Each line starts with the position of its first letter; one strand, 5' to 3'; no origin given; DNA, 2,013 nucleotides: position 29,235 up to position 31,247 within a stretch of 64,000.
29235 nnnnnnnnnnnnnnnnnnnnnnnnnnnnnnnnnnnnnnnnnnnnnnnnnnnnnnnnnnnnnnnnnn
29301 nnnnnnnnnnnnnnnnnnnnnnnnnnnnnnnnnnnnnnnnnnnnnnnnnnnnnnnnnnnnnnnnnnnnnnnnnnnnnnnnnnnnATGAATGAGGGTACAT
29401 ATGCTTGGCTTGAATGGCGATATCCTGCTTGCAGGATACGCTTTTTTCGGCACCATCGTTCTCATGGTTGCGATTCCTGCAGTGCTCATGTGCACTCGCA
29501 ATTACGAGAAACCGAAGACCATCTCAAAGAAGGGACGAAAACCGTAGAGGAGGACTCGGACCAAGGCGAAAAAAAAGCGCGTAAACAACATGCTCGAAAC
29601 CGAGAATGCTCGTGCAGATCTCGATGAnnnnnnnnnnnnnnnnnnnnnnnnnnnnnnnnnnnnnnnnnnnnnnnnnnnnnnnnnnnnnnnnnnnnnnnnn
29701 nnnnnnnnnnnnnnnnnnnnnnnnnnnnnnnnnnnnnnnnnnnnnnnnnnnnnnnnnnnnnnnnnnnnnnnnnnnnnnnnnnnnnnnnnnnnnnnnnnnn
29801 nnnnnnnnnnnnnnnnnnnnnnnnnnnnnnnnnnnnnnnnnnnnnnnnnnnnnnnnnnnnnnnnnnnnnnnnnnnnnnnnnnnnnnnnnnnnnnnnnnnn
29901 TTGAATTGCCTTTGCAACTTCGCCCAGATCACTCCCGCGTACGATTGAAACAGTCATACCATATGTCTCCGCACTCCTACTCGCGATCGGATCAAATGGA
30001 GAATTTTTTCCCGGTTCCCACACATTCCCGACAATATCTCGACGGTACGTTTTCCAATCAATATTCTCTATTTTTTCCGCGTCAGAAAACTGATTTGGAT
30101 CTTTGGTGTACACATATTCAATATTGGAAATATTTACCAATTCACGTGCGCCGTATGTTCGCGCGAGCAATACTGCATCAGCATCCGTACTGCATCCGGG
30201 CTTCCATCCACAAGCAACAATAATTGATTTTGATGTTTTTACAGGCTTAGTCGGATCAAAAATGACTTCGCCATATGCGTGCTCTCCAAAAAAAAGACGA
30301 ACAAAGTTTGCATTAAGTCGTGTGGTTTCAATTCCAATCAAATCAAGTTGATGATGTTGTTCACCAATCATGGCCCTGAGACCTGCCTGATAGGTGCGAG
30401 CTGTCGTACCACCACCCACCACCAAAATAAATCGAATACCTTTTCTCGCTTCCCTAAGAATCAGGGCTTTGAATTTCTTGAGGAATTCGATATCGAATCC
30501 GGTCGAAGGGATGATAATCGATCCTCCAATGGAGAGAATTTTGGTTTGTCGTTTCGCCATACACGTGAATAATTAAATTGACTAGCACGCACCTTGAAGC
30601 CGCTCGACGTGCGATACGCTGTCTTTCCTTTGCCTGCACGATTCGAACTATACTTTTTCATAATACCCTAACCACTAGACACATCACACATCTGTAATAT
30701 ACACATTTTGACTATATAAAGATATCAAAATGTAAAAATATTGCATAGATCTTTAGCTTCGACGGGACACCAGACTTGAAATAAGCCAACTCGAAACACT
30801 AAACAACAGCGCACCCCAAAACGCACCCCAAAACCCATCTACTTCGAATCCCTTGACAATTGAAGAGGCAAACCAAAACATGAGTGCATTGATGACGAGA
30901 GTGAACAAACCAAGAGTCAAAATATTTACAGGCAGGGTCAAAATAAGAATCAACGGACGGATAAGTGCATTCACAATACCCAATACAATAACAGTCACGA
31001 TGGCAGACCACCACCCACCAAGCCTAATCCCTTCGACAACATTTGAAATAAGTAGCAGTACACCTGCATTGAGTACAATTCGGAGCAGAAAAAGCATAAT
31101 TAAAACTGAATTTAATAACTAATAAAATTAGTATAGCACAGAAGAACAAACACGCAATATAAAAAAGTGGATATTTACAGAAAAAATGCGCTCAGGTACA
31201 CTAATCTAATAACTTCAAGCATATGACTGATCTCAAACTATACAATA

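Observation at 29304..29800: Consensus sigma70 promoter facing away from dnaG drives a small terminated RNA and a GC-rich tail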

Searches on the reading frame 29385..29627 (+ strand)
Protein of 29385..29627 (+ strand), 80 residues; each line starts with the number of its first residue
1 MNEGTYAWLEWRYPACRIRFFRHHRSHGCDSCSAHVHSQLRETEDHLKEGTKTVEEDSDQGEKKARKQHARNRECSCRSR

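Call 12: search_protein_families(library=pfam, proteins=[window:29385-29627:+], max_evalue=0.01)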
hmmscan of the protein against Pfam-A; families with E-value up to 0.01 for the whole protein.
window:29385-29627:+ (80 aa): 0 families

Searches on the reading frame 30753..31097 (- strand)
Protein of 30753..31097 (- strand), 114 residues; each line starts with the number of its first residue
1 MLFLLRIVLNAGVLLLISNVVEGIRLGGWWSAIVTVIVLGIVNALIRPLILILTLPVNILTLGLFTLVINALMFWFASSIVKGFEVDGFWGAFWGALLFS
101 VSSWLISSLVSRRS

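Call 12: search_protein_families(library=pfam, proteins=[window:30753-31097:-], max_evalue=0.01)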
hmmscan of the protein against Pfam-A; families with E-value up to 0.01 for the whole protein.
window:30753-31097:- (114 aa): 1 family
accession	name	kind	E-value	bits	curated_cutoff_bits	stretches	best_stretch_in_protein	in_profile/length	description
PF04020.18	Phage_holin_4_2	-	2.1e-34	118.7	28.8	1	1-105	1-105/105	Mycobacterial 4 TMS phage holin, superfamily IV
